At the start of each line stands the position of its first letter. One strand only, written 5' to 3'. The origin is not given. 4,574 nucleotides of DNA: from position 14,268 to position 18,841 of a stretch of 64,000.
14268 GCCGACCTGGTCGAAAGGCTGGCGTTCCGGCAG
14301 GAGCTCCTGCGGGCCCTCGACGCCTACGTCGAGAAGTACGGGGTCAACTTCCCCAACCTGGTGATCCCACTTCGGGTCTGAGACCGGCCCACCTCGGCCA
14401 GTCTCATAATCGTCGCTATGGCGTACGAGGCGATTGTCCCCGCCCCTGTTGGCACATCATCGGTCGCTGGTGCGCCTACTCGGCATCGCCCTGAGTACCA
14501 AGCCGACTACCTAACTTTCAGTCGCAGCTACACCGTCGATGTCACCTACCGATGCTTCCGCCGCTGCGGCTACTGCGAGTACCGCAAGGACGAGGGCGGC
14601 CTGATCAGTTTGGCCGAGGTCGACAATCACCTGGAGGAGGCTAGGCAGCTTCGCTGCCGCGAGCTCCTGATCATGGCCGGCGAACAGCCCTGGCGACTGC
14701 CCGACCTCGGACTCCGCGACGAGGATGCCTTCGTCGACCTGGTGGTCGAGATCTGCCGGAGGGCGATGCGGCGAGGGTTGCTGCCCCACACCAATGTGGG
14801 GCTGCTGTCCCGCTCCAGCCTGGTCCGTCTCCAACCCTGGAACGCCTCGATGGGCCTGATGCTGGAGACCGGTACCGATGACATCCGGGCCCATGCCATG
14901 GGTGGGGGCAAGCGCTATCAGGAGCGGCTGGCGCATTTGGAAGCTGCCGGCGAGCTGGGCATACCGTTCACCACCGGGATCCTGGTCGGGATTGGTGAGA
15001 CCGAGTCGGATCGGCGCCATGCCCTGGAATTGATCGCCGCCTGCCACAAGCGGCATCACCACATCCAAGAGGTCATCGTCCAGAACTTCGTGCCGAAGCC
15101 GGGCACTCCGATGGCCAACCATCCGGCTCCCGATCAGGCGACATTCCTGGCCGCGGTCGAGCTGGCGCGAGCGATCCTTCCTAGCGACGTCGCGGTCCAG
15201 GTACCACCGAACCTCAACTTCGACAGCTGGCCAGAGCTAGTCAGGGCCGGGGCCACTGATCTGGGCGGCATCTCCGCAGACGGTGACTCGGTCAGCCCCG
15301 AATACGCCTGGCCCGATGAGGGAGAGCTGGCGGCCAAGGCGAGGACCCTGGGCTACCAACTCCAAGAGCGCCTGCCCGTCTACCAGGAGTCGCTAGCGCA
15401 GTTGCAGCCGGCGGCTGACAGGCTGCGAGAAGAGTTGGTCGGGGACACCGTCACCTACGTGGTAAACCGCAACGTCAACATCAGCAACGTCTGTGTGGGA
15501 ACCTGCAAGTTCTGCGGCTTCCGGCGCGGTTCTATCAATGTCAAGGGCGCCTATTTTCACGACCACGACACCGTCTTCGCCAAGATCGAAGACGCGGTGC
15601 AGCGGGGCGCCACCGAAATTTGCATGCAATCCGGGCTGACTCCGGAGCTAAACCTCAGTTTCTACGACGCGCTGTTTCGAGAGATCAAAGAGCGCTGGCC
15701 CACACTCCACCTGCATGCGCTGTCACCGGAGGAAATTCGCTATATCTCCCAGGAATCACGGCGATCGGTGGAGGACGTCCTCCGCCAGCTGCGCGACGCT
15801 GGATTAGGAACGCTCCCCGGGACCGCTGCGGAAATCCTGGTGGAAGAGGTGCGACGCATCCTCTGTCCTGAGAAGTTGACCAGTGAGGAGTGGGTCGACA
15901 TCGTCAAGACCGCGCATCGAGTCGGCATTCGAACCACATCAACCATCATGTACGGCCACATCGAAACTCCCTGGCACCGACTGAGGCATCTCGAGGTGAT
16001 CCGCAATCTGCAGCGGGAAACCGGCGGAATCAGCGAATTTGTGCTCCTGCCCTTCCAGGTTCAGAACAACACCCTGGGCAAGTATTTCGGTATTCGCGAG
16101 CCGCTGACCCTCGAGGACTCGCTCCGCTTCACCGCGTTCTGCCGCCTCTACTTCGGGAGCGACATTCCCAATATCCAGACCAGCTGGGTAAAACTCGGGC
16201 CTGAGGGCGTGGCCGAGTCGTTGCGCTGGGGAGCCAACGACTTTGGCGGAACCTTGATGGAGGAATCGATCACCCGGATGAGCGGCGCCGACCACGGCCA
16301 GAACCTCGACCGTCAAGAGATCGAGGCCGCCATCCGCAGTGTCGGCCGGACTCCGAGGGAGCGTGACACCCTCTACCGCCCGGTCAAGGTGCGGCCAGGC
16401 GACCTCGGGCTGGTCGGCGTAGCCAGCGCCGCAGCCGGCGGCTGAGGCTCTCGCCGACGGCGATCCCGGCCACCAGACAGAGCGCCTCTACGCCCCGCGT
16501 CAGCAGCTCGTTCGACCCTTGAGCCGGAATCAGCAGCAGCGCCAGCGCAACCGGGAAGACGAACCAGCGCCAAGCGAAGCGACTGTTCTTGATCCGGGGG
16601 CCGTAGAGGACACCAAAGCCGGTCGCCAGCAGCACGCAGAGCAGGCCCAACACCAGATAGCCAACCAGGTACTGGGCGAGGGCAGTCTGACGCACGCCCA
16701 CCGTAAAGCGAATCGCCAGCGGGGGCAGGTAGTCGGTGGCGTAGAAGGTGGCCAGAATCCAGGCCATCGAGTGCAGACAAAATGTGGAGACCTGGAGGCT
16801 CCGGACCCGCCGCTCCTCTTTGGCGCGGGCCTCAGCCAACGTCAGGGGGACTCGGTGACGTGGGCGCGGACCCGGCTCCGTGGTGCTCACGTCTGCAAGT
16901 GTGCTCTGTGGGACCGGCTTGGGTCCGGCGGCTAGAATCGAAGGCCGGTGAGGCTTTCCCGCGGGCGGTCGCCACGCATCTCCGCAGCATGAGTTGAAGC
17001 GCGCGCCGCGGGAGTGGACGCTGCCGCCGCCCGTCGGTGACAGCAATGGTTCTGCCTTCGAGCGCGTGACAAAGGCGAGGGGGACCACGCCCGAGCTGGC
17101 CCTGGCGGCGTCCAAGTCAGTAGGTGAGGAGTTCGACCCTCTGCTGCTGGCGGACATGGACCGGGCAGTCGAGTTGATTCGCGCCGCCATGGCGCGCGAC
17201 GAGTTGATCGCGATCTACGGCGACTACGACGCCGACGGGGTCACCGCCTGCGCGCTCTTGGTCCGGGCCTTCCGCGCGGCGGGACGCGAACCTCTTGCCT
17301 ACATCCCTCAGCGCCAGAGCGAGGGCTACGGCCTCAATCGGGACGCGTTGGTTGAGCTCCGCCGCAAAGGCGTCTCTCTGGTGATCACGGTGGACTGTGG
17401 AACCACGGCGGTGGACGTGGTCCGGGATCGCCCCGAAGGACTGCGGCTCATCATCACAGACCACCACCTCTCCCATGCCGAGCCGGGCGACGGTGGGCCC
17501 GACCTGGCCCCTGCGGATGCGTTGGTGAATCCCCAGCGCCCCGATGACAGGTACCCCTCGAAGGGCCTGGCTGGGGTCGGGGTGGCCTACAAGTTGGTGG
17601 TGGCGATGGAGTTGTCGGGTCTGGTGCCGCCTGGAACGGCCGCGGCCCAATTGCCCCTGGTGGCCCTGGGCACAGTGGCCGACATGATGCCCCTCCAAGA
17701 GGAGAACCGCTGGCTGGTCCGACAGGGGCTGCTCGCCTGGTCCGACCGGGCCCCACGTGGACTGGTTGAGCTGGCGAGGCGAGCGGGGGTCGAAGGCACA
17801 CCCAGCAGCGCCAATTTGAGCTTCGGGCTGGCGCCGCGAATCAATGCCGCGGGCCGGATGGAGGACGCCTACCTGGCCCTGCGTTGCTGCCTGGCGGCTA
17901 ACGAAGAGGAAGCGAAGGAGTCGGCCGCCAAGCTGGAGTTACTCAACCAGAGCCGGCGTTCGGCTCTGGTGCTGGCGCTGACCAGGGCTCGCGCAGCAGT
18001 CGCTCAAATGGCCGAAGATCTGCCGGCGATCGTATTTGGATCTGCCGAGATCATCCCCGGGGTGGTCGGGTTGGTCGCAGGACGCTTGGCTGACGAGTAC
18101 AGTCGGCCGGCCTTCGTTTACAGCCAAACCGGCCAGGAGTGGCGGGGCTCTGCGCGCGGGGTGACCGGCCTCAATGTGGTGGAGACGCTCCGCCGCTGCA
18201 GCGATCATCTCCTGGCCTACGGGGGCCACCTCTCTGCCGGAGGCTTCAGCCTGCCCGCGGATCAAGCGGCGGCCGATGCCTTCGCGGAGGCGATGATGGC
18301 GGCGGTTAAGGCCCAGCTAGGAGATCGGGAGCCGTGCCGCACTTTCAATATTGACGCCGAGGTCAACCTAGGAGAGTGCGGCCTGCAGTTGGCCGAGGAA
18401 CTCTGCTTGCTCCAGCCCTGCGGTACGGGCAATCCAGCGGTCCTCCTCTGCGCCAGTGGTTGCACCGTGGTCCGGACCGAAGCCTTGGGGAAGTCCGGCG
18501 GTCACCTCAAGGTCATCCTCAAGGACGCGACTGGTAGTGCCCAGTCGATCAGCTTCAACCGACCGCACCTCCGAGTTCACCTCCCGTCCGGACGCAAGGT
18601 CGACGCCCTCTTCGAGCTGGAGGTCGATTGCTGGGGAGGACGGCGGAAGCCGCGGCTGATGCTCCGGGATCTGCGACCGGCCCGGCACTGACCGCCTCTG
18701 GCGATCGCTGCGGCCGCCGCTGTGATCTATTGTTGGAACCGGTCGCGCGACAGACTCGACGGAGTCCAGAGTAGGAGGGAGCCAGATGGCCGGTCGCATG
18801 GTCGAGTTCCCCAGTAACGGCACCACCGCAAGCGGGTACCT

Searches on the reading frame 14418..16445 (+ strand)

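Call 42: search_protein_families(library=pfam, proteins=[window:14418-16445:+])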
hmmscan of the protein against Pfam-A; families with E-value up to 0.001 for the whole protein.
window:14418-16445:+ (675 aa): 2 families
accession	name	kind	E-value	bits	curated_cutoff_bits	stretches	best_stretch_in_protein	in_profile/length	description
PF04055.27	Radical_SAM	-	2.2e-38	132.5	29.5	2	353-526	1-164/166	Radical SAM superfamily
PF19288.4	CofH_C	-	3e-15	56.6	27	1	538-656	4-119/125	CofH/MqnC C-terminal region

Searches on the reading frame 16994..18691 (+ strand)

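Call 42: search_protein_families(library=pfam, proteins=[window:16994-18691:+])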
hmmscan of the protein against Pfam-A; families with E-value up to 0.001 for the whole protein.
window:16994-18691:+ (565 aa): 3 families
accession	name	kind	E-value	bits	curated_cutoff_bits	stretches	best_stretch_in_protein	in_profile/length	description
PF17768.7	RecJ_OB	-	1.1e-20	74.1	27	1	453-559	1-107/107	RecJ OB domain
PF01368.27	DHH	-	2.5e-19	70.2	28.1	1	72-205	2-104/125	DHH family, N-terminal domain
PF02272.25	DHHA1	-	1.6e-07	32.1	25.9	1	350-434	10-96/102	DHHA1 domain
